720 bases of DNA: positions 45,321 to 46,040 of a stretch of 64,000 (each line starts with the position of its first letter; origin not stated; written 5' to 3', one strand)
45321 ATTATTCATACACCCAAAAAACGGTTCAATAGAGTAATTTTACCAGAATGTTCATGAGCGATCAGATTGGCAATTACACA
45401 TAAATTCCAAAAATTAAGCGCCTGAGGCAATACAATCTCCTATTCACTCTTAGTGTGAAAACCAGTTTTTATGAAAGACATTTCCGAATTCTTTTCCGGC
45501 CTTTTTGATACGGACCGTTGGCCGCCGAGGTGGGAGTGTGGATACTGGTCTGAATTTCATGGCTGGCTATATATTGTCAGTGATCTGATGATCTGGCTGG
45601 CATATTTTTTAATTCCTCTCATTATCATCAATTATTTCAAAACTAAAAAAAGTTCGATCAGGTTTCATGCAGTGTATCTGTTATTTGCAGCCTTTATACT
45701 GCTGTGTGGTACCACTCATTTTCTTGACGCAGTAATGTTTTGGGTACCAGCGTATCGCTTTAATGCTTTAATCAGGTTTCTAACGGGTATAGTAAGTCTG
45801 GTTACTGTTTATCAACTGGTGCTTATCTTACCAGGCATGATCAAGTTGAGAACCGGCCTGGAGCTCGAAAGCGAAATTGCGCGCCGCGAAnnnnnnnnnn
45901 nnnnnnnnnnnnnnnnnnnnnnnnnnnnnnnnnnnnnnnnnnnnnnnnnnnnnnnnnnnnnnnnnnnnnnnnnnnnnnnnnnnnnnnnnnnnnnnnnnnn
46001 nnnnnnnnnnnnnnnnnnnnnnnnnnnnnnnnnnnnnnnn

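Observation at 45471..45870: Orphan histidine kinase carries a plant-ETR1-type ethylene-binding transmembrane domain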

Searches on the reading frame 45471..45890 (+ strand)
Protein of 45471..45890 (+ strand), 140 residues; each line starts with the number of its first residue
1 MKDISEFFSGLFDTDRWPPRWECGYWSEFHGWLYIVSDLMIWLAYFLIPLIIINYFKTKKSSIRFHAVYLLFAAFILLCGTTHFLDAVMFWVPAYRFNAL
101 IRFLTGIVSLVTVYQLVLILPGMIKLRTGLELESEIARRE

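Call 10: find_homologous_proteins(query=window:45471-45890:+, max_evalue=0.001)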
Query window:45471-45890:+ (140 aa): 152 proteins with E <= 0.001 among 178 candidates; the best 120 are listed.
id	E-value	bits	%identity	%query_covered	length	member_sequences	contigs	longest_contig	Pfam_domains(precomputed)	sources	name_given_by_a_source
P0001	3.4e-61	224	69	100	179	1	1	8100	PF25487.2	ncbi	-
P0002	2.9e-60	221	66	100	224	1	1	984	PF00512.32,PF25487.2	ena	-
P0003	3.0e-57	211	72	88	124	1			PF25487.2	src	-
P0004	8.0e-56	206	67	94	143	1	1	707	PF25487.2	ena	-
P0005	3.4e-55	204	62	99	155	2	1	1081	PF25487.2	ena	-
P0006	2.4e-54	201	66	97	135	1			PF25487.2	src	-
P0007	4.4e-53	197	71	85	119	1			PF25487.2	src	-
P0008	9.0e-53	196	64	99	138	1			PF25487.2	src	-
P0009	1.3e-52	196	62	100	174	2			PF25487.2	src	-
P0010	6.4e-51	190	69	81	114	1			PF25487.2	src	-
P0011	1.1e-49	186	62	99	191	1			PF25487.2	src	-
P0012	1.3e-49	186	67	86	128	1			PF25487.2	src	-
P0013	2.7e-49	185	70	80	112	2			PF25487.2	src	-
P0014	3.4e-48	182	58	96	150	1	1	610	PF25487.2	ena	-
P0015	4.5e-48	181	76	71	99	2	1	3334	PF25487.2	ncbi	ncbi:MAG TPA: two-component sensor histidine kinase, partial [Segetibacter sp.]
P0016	9.0e-48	180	59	99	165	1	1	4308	PF25487.2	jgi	jgi:hypothetical protein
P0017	2.9e-47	179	54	99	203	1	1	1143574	PF25487.2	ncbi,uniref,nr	ncbi:hypothetical protein [Flavipsychrobacter stenotrophus]|uniref:hypothetical protein n=1 Tax=Flav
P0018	2.0e-46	176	60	99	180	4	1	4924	PF25487.2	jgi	jgi:hypothetical protein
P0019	4.3e-46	175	58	100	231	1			PF13426.14,PF25487.2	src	-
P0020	1.3e-45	173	58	100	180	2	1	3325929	PF25487.2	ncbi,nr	ncbi:hypothetical protein HZR84_10360 [Hyphobacterium sp. CCMP332]|nr:hypothetical protein HZR84_103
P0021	3.5e-45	172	58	98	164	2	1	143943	PF25487.2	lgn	-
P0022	6.4e-45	171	60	91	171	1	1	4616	PF25487.2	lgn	-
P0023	1.1e-44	170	72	70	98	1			PF25487.2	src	-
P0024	1.9e-44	169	55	97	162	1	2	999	PF25487.2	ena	-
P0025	2.8e-44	169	54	100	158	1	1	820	PF25487.2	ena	-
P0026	4.1e-44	168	64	84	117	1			PF25487.2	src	-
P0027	4.2e-44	168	56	96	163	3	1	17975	PF25487.2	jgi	-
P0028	4.7e-44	168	56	100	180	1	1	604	PF25487.2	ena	-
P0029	7.2e-44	168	61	78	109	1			PF25487.2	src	-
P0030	9.3e-44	167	57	96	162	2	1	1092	PF25487.2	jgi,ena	-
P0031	1.4e-43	167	58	91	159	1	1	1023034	PF25487.2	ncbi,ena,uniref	ncbi:hypothetical protein [Reichenbachiella sp.]|uniref:hypothetical protein n=1 Tax=Reichenbachiell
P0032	1.7e-43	166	53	99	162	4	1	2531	PF25487.2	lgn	-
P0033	2.3e-43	166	55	100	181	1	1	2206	PF25487.2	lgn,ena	-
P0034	2.4e-43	166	57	95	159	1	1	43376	PF25487.2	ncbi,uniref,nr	ncbi:hypothetical protein M3O96_18310 [Aquiflexum sp. TKW24L]|uniref:hypothetical protein n=1 Tax=Aq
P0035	2.7e-43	166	53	100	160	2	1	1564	PF25487.2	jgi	jgi:hypothetical protein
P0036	3.0e-43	165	52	99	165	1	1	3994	PF25487.2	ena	-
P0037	4.7e-43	165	58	96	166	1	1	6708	PF25487.2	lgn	-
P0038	5.3e-43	165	55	99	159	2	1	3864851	PF25487.2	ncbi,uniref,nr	ncbi:hypothetical protein [Maribacter aestuarii]|uniref:hypothetical protein n=1 Tax=Maribacter aest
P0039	6.1e-43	165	57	91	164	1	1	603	PF25487.2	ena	-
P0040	6.3e-43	164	53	99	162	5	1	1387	PF25487.2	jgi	jgi:hypothetical protein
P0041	7.0e-43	164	54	100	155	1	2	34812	PF25487.2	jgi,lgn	jgi:hypothetical protein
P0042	8.7e-43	164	54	99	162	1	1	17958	PF25487.2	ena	-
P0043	1.2e-42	164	54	96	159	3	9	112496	PF25487.2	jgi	jgi:hypothetical protein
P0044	1.8e-42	163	52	100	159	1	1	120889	PF25487.2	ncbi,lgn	-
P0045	1.9e-42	163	55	100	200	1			PF25487.2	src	-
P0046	1.9e-42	163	57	93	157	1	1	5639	PF25487.2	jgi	jgi:hypothetical protein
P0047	2.0e-42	163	53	99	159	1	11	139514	PF25487.2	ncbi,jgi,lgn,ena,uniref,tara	ncbi:hypothetical protein [uncultured Maribacter sp.]|jgi:hypothetical protein|uniref:hypothetical p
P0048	2.4e-42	163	55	100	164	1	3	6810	PF25487.2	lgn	-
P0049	2.6e-42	163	52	97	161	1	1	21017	PF25487.2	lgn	-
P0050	2.6e-42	162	56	97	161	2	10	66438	PF25487.2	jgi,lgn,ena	-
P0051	2.8e-42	162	54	96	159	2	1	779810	PF25487.2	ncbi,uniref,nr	ncbi:hypothetical protein [Lunatibacter salilacus]|uniref:hypothetical protein n=1 Tax=Lunatibacter 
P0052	3.2e-42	162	53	99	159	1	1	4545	PF25487.2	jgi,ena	jgi:hypothetical protein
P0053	3.3e-42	162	61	84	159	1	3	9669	PF25487.2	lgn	-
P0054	3.5e-42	162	53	97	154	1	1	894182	PF25487.2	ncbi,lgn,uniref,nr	ncbi:hypothetical protein SAMN05421640_1563 [Ekhidna lutea]|uniref:Ethylene receptor 1-like N-termin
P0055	3.5e-42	162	55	96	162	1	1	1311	PF25487.2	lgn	-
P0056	4.4e-42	162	58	92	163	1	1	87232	PF25487.2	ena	-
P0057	4.8e-42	162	63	81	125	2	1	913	PF25487.2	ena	-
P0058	5.1e-42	162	55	96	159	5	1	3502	PF25487.2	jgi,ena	-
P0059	5.8e-42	161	54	100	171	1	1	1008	PF25487.2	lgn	-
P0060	6.1e-42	161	53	96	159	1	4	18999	PF25487.2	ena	-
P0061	6.3e-42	161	58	92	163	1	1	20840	PF25487.2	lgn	-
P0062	9.1e-42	161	56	91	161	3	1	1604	PF25487.2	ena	-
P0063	1.0e-41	161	63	83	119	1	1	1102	PF25487.2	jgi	jgi:chemotaxis family two-component system sensor kinase Cph1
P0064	1.5e-41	160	57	91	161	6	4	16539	PF25487.2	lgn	-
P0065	1.6e-41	160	55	99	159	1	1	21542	PF25487.2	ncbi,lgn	-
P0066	1.7e-41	160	54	96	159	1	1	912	PF25487.2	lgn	-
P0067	1.7e-41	160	55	96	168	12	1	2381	PF25487.2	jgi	-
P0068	1.7e-41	160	54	96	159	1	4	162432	PF25487.2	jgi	jgi:hypothetical protein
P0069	1.8e-41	160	57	92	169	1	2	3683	PF25487.2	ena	-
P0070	1.8e-41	160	54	99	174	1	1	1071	PF25487.2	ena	-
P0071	1.8e-41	160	53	99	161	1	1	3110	PF25487.2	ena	-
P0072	1.9e-41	160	56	96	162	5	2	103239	PF25487.2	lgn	-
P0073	2.0e-41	160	53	100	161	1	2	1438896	PF25487.2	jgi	-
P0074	2.1e-41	160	55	99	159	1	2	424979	PF25487.2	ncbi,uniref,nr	ncbi:hypothetical protein [Gramella sp. AN32]|uniref:Ethylene receptor 1-like N-terminal domain-cont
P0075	2.2e-41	159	53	98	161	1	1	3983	PF25487.2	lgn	-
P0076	2.3e-41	159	51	100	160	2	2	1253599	PF25487.2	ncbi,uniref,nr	ncbi:hypothetical protein J0A67_08475 [Algoriphagus aestuariicola]|uniref:Ethylene receptor 1-like N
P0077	2.4e-41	159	55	95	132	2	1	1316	PF25487.2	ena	-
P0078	2.5e-41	159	50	100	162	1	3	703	PF25487.2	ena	-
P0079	2.5e-41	159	54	96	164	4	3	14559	PF25487.2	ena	-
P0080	3.2e-41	159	50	100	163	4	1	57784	PF25487.2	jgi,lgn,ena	jgi:hypothetical protein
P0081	3.3e-41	159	55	98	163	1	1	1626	PF25487.2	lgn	-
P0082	3.7e-41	159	58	91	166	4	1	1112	PF25487.2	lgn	-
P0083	4.1e-41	159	54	96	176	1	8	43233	PF25487.2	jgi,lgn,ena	-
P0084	4.2e-41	159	50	100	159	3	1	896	PF25487.2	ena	-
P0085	4.2e-41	159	58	84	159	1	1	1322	PF25487.2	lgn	-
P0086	5.3e-41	158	54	97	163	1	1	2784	PF25487.2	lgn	-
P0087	6.3e-41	158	53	96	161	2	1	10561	PF25487.2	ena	-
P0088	7.4e-41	158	54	88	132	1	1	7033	PF25487.2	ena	-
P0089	7.7e-41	158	53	96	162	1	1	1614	PF25487.2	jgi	-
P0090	9.5e-41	157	53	93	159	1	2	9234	PF25487.2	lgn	-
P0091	9.7e-41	157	53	96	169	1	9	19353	PF25487.2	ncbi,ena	-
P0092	1.1e-40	157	52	96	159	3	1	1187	PF25487.2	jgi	jgi:hypothetical protein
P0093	1.1e-40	157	52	99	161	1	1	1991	PF25487.2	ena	-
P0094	1.3e-40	157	64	78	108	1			PF25487.2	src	-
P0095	1.4e-40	157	56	95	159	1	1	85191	PF25487.2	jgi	jgi:hypothetical protein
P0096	1.6e-40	157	52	100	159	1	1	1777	PF25487.2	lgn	-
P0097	1.7e-40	157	53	95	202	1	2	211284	PF25487.2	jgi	jgi:hypothetical protein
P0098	1.7e-40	157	53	99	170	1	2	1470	PF25487.2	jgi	-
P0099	1.8e-40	157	57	90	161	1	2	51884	PF25487.2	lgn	-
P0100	2.4e-40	156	49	100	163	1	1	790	PF25487.2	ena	-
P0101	2.4e-40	156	62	82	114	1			PF25487.2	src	-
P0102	3.7e-40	155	56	96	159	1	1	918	PF25487.2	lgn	-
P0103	4.3e-40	155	59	89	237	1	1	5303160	PF25487.2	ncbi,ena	-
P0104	4.7e-40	155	52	100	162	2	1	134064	PF25487.2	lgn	-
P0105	6.1e-40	155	54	96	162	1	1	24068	PF25487.2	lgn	-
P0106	6.2e-40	155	52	100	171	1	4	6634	PF25487.2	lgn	-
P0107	8.5e-40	154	54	96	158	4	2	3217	PF25487.2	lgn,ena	-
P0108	1.2e-39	154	54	96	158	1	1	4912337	PF25487.2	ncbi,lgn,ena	-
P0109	2.2e-39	153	55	89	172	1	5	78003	PF25487.2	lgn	-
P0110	3.1e-39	152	50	100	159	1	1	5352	PF25487.2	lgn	-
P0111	4.3e-39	152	56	91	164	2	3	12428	PF25487.2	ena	-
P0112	2.3e-38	150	49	100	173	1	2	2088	PF25487.2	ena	-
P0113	5.1e-38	149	51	96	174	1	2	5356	PF25487.2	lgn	-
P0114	3.4e-37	146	53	91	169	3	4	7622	PF25487.2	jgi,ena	-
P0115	5.2e-36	142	71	62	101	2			PF25487.2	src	-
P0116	2.1e-34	137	47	100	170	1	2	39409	PF25487.2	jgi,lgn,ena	-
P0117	3.7e-33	133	62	72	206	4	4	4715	PF00512.32,PF25487.2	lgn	-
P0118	6.1e-32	129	52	90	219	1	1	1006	PF13426.14,PF13188.14,PF00989.32,PF25487.2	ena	-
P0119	7.5e-31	125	57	69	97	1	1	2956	PF25487.2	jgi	-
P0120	4.3e-30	123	69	56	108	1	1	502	PF25487.2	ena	-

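Call 15: search_protein_representatives(protein=window:45471-45890:+)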
Query: 140 residues. Proteins with E-value up to 0.001 (for the whole library): 7312; up to 1e-10: 4189; up to 1e-30: 402. The best 150 are listed.
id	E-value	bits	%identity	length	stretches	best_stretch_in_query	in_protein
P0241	3.7e-57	209.0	63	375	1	1-139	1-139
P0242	9.9e-56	204.3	63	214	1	1-140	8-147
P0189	3.1e-54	199.5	63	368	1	1-139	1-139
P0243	1.3e-51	191.0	64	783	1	1-139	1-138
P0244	3.1e-51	189.8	62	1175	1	2-139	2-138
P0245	5.4e-51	189.0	59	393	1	3-139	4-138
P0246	2.9e-50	186.6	62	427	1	1-139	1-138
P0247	3.8e-50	186.2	58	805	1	1-139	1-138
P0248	4.3e-50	186.0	61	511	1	2-139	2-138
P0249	1.0e-49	184.8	61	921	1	2-139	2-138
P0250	1.4e-49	184.4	59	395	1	1-139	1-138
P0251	1.9e-49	184.0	59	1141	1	2-139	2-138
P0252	2.3e-49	183.7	59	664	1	2-139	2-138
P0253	2.8e-49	183.4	61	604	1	2-139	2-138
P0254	6.9e-49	182.1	60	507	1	2-139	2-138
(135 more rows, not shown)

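Call 28: search_dna_similar(query=window:45471-45890:+, collection=plasmids, mode=protein, max_evalue=0.00001, max_rows=40)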
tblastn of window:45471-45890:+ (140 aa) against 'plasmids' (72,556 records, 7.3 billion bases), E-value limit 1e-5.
Records with a match: 20; places in all: 23; records where one place covers at least 80% of the query: 18.
Best place of each record, by identity: <60% 20.
By first word of the organism name: Azospirillum 7; Acaryochloris 3; Rhodovastum 2; Novosphingobium 2; Pseudanabaena 1; Kovacikia 1; Rhizobium 1; Eleftheria 1; Blastomonas 1; Chondrinema 1.
By predicted mobility (MOB-suite, as given by PLSDB): non-mobilizable 12; mobilizable 5; conjugative 3.
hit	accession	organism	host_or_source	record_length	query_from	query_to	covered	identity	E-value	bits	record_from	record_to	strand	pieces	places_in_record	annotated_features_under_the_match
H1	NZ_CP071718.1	Acaryochloris sp. 'Moss Beach'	culture,intertidal zone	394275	1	134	96%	35.1%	3e-21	95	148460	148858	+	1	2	hypothetical protein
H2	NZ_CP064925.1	Acaryochloris marina S15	cell culture,surface of Pikea pinnata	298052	1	134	96%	35.1%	5e-21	94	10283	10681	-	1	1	GAF domain-containing hybrid sensor histidine kinase/response ...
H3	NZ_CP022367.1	Azospirillum sp. TSH58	single cell,paddy soils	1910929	2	137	97%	34.5%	4e-15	78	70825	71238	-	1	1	record has no annotation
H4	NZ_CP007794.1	Azospirillum argentinense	Triticum aestivum L.,Root,wheat ...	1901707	2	132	94%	35.8%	2e-15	79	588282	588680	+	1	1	record has no annotation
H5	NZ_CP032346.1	Azospirillum brasilense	soil sample,Agricultural field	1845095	12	139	91%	36.5%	9e-15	77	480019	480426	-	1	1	record has no annotation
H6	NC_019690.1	Pseudanabaena sp. PCC 7367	-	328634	10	140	94%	35.6%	2e-17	84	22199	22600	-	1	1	PAS domain S-box protein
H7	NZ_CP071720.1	Acaryochloris sp. 'Moss Beach'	culture,intertidal zone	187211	11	134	89%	37.1%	2e-20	93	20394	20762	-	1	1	none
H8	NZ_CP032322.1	Azospirillum argentinense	soil sample,Agricultural field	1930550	2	132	94%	35.1%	3e-15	78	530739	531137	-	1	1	record has no annotation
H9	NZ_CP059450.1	Azospirillum brasilense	Prokaryotes,soil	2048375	12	132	86%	37.2%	2e-15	79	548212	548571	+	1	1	none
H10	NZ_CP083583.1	Kovacikia minuta CCNUW1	cell culture,fresh water lake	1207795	3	140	99%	32.4%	3e-15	78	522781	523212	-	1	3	record has no annotation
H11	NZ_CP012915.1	Azospirillum brasilense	Digitaria eriantha,microbe,root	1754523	12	132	86%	36.4%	3e-15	78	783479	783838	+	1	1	none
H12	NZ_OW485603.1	Rhodovastum atsumiense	-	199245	11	140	93%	33.8%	1e-13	73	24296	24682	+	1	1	PAS domain-containing protein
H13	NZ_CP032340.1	Azospirillum brasilense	soil sample,Agricultural field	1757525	10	132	88%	35.8%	4e-15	78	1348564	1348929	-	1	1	none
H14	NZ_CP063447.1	Novosphingobium sp. ES2-1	mixed culture,activated sludge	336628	18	138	86%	34.7%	5e-18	86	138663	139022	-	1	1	ATP-binding protein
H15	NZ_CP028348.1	Novosphingobium sp. THN1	cell culture,surface water of Lake Taihu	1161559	18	138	86%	33.9%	2e-17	84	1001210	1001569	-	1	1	record has no annotation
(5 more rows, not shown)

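Call 29: get_annotated_region(hit=H11, flank=3000)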
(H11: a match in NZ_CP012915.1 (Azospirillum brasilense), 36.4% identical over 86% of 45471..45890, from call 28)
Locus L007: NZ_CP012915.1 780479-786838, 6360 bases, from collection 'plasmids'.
description: Azospirillum brasilense strain Sp 7 plasmid ABSP7_p1, complete sequence
organism: Azospirillum brasilense (NCBI taxid 192)
taxonomy: Bacteria; Pseudomonadota; Alphaproteobacteria; Rhodospirillales; Azospirillaceae; Azospirillum; Azospirillum brasilense
host: -; source: Digitaria eriantha,microbe,root; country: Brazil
typing (MOB-suite, as given by PLSDB): non-mobilizable; replicon rep_cluster_622
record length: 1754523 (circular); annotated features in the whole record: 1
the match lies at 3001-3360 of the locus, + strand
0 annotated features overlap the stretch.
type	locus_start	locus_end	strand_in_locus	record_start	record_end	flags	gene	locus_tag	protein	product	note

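Call 33: get_annotated_region(hit=H2, flank=4000)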
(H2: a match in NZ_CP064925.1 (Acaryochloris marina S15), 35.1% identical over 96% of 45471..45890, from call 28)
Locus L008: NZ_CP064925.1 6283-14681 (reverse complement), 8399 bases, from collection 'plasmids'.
description: Acaryochloris marina S15 plasmid unnamed10, complete sequence
organism: Acaryochloris marina S15 (NCBI taxid 2762553)
taxonomy: Bacteria; Cyanobacteriota; Cyanophyceae; Acaryochloridales; Acaryochloridaceae; Acaryochloris; Acaryochloris marina; Acaryochloris marina S15
host: -; source: cell culture,surface of Pikea pinnata; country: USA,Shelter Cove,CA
typing (MOB-suite, as given by PLSDB): mobilizable; relaxase MOBF,MOBF
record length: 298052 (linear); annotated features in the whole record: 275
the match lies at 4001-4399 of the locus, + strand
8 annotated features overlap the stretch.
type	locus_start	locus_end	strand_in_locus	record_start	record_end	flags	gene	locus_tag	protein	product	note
CDS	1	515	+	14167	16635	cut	-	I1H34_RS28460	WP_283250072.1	ATP-dependent Clp protease ATP-binding subunit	-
CDS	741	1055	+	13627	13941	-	-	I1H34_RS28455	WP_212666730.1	RNA-binding protein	-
CDS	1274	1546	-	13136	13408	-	-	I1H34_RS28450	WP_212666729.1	RNA-binding protein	-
CDS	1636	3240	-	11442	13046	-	-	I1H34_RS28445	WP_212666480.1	DUF6399 domain-containing protein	-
CDS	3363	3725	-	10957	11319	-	-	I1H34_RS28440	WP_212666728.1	PAS domain-containing protein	-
CDS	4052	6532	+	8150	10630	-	-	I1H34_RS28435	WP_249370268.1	GAF domain-containing hybrid sensor histidine kinase/response regulator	-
CDS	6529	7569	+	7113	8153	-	-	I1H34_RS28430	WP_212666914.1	diguanylate cyclase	-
CDS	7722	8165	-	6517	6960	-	-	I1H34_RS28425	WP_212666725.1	pentapeptide repeat-containing protein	-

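Call 58: search_solved_structures(query=A1, max_evalue=10)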
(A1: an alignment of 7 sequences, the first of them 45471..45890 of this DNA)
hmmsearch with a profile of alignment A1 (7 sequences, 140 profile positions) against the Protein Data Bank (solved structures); distinct sequences matched with E-value up to 10: 2.
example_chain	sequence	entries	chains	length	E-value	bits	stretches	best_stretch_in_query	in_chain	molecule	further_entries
9tlv_A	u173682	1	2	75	0.7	13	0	107-135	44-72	Sc-apCC-2-MCL-1-3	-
9tlr_A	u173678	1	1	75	1.7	11.7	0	109-136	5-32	Sc-apCC-2-BCL-xL-11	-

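Call 61: search_protein_families(library=pfam, proteins=[L007:2977-4551:+, P0054, L008:3968-6529:+], max_evalue=0.001)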
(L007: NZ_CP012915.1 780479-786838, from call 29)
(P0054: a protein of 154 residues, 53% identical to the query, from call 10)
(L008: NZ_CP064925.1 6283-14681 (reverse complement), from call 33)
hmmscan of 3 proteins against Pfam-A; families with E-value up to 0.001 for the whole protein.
L007:2977-4551:+ (525 aa): 6 families
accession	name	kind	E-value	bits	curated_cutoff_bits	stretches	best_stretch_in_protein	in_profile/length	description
PF25487.1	ETR1_N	-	9.7e-39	132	27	1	27-122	2-97/97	Ethylene receptor 1-like, N-terminal domain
PF02518.31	HATPase_c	-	4e-22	79.2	26.4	1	391-513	2-110/111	Histidine kinase-, DNA gyrase B-, and HSP90-like ATPase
PF08448.16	PAS_4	-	3.7e-15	56.5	23.1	1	155-266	3-110/110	PAS fold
PF00512.31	HisKA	-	1.8e-10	41.2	26.9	1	280-347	2-64/66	His Kinase A (phospho-acceptor) domain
PF13426.13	PAS_9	-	1.3e-05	25.8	27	1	167-263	7-103/103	PAS domain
PF00989.32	PAS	-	0.00017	22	22.6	1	148-261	2-113/113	PAS fold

P0054 (154 aa): 1 family
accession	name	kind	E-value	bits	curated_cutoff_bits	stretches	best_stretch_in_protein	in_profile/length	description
PF25487.1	ETR1_N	-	4.2e-36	123.5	27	1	30-124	2-96/97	Ethylene receptor 1-like, N-terminal domain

L008:3968-6529:+ (854 aa): 7 families
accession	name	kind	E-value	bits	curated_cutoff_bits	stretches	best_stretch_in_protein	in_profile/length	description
PF25487.1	ETR1_N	-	3.9e-41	139.7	27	1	41-136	2-97/97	Ethylene receptor 1-like, N-terminal domain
PF02518.31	HATPase_c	-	2.6e-27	95.9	26.4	1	508-615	2-109/111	Histidine kinase-, DNA gyrase B-, and HSP90-like ATPase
PF00072.30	Response_reg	-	1.3e-26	93.3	30.2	1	646-756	2-110/111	Response regulator receiver domain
PF00512.31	HisKA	-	1.2e-22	80.2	26.9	1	394-460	1-66/66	His Kinase A (phospho-acceptor) domain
PF01590.32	GAF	-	1.6e-14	55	22.4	1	203-365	1-133/133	GAF domain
PF23198.2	PDE8A_N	-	1.8e-05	25.1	29.6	1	665-735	33-104/147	PDE8A-like, N-terminal domain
PF13581.12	HATPase_c_2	-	0.00079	19.9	27.4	0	519-591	43-110/127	Histidine kinase-like ATPase domain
